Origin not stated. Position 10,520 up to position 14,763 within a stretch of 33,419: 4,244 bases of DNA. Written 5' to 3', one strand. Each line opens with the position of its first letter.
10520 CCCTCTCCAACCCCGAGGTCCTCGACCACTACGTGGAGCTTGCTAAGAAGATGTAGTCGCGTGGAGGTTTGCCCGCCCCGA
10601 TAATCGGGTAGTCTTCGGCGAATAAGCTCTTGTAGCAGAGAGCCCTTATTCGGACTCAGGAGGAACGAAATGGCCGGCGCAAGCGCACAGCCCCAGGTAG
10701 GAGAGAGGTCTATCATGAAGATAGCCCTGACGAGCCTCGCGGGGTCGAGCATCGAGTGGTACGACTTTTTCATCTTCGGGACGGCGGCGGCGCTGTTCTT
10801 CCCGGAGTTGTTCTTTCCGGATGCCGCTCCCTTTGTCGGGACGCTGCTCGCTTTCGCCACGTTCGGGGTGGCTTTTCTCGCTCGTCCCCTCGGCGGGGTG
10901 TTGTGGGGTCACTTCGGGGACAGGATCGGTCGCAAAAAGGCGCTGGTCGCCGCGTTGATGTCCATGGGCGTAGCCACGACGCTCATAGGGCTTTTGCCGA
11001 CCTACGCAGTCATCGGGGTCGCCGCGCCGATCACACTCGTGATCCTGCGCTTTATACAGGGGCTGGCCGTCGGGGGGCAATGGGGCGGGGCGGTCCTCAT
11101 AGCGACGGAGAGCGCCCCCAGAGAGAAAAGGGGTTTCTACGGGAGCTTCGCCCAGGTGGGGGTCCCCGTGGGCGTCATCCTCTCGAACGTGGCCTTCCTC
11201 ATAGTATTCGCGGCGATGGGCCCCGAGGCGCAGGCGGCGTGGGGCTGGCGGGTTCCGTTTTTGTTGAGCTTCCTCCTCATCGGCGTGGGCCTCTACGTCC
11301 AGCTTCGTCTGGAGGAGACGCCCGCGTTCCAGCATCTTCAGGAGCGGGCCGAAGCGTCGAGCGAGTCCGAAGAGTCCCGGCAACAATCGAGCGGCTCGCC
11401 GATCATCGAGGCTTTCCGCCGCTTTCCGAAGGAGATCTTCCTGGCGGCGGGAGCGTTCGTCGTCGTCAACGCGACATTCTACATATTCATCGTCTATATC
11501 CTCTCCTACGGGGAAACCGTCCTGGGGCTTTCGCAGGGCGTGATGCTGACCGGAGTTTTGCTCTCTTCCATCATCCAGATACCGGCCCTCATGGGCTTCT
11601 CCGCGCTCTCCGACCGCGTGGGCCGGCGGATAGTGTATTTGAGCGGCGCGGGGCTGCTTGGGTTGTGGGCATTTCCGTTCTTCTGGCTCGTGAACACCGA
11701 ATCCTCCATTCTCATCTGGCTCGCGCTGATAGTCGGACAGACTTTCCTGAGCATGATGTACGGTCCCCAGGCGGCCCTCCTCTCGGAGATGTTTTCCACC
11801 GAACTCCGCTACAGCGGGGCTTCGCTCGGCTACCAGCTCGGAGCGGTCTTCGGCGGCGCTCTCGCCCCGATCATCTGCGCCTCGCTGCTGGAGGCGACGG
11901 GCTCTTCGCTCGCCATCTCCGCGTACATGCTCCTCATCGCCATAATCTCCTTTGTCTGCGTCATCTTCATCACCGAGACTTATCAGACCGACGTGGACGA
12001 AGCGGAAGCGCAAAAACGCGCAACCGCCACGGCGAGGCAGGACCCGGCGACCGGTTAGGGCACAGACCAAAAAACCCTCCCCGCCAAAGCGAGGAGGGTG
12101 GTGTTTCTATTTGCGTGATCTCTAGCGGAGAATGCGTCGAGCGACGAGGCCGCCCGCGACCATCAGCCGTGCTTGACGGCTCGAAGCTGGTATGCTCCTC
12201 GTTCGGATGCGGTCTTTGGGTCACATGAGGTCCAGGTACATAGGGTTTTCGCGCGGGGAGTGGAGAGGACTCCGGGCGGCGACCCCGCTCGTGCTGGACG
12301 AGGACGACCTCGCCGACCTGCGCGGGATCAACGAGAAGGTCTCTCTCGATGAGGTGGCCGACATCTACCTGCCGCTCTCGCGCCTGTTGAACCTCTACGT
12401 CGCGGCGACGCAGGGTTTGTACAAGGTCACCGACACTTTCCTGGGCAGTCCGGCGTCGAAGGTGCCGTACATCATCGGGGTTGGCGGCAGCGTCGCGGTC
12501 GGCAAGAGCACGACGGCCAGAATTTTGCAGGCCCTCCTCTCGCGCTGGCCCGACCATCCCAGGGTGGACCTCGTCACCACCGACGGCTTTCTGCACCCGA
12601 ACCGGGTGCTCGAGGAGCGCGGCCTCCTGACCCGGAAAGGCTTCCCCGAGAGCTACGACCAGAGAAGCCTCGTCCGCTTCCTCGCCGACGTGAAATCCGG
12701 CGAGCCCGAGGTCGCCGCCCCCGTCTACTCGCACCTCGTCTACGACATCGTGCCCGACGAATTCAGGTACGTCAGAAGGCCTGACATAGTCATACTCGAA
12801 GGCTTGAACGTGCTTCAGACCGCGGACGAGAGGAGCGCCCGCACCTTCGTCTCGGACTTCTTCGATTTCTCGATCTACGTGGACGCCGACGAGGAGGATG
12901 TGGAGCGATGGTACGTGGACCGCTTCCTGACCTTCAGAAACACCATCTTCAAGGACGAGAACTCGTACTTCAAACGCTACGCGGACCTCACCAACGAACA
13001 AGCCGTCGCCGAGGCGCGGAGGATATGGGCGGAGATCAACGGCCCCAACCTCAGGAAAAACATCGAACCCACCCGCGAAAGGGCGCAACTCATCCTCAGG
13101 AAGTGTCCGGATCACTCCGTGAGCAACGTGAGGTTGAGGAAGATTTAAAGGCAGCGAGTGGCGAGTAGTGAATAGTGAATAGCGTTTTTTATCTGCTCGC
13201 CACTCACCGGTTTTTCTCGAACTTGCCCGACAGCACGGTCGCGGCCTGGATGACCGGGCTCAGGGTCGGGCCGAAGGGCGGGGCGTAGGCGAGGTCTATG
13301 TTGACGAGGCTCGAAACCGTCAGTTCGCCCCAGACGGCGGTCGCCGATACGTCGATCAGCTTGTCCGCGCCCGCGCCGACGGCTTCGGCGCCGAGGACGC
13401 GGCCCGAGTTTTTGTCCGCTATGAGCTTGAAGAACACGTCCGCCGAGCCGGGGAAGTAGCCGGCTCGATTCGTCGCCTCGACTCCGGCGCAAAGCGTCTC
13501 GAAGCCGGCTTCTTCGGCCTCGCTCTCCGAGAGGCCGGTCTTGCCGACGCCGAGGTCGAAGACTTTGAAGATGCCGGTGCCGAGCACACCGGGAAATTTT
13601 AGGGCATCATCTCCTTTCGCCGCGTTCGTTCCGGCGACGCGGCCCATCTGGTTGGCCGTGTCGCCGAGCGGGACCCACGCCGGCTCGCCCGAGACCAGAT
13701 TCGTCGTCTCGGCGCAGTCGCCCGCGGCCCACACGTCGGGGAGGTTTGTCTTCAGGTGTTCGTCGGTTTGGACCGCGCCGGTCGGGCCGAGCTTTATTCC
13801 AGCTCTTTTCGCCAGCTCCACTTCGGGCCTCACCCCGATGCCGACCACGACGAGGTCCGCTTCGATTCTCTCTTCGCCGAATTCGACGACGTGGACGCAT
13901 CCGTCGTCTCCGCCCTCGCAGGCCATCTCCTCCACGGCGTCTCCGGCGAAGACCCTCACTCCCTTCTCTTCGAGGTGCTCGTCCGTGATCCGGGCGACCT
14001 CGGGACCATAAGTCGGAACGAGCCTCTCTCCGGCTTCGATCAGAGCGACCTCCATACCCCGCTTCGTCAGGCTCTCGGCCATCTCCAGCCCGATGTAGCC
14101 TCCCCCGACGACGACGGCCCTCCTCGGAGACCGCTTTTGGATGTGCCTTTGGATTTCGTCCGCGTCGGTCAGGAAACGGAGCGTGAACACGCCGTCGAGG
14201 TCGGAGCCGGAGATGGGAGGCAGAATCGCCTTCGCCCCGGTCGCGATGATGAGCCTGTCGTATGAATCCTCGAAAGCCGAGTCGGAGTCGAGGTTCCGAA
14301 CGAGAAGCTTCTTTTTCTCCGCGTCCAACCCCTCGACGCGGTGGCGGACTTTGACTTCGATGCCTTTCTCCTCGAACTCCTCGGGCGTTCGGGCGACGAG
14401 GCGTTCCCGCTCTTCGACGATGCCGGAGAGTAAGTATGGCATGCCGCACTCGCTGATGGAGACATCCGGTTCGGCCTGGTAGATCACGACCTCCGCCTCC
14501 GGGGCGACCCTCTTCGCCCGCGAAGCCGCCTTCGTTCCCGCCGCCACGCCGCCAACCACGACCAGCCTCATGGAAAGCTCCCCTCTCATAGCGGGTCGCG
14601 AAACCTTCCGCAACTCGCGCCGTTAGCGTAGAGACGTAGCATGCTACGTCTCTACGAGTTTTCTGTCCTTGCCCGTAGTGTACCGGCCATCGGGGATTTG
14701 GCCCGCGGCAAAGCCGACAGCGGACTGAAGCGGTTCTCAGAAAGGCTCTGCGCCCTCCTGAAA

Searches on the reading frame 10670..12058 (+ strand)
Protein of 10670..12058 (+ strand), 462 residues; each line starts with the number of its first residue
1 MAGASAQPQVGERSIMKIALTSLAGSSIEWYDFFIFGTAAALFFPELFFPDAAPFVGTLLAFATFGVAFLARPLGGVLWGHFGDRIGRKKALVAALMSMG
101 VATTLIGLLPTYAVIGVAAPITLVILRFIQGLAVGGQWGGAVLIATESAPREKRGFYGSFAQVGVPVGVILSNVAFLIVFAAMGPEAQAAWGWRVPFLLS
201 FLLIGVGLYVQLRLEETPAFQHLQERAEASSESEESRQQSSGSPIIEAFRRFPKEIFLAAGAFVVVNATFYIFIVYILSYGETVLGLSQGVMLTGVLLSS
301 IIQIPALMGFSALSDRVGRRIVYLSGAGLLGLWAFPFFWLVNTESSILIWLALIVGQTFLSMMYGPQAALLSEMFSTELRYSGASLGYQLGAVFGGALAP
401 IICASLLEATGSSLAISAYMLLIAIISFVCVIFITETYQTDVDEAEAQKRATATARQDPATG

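Call 56: search_protein_families(library=pfam, proteins=[window:10670-12058:+], max_evalue=0.00001)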
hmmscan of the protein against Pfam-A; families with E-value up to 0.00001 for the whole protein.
window:10670-12058:+ (462 aa): 2 families
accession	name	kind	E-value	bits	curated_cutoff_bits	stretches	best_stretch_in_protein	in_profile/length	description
PF07690.21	MFS_1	-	1.1e-35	123.7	33.4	1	64-382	37-330/347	Major Facilitator Superfamily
PF00083.30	Sugar_tr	-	2e-32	113.1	22.3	1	21-446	5-449/452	Sugar (and other) transporter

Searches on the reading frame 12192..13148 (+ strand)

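Call 56: search_protein_families(library=pfam, proteins=[window:12192-13148:+], max_evalue=0.00001)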
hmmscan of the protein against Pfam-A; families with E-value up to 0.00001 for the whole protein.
window:12192-13148:+ (318 aa): 1 family
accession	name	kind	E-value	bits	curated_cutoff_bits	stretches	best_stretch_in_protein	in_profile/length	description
PF00485.24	PRK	-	6.8e-11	42.8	22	1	94-235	1-140/196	Phosphoribulokinase / Uridine kinase family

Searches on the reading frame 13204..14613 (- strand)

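Call 56: search_protein_families(library=pfam, proteins=[window:13204-14613:-], max_evalue=0.00001)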
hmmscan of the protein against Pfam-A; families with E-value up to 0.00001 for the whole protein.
window:13204-14613:- (469 aa): 7 families
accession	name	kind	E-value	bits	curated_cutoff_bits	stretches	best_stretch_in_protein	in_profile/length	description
PF07992.20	Pyr_redox_2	-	8.9e-66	222.7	26.1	1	16-305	2-282/291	Pyridine nucleotide-disulphide oxidoreductase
PF00070.33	Pyr_redox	-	7.4e-19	68.5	22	1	165-240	1-74/82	Pyridine nucleotide-disulphide oxidoreductase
PF02852.28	Pyr_redox_dim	-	8.2e-17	61.8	25.3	1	350-448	5-103/110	Pyridine nucleotide-disulphide oxidoreductase, dimerisation domain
PF13738.12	Pyr_redox_3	-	2.3e-09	37.4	30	0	157-298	158-305/305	Pyridine nucleotide-disulphide oxidoreductase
PF03486.20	HI0933_like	-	1.4e-08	34.9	50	0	72-141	111-176/244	HI0933-like protein Rossmann domain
PF01266.30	DAO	-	2.9e-08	34.1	27.9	0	166-196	2-32/353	FAD dependent oxidoreductase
PF13450.12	NAD_binding_8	-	1.1e-06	29.2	21.9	0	168-224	1-54/68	NAD(P)-binding Rossmann-like domain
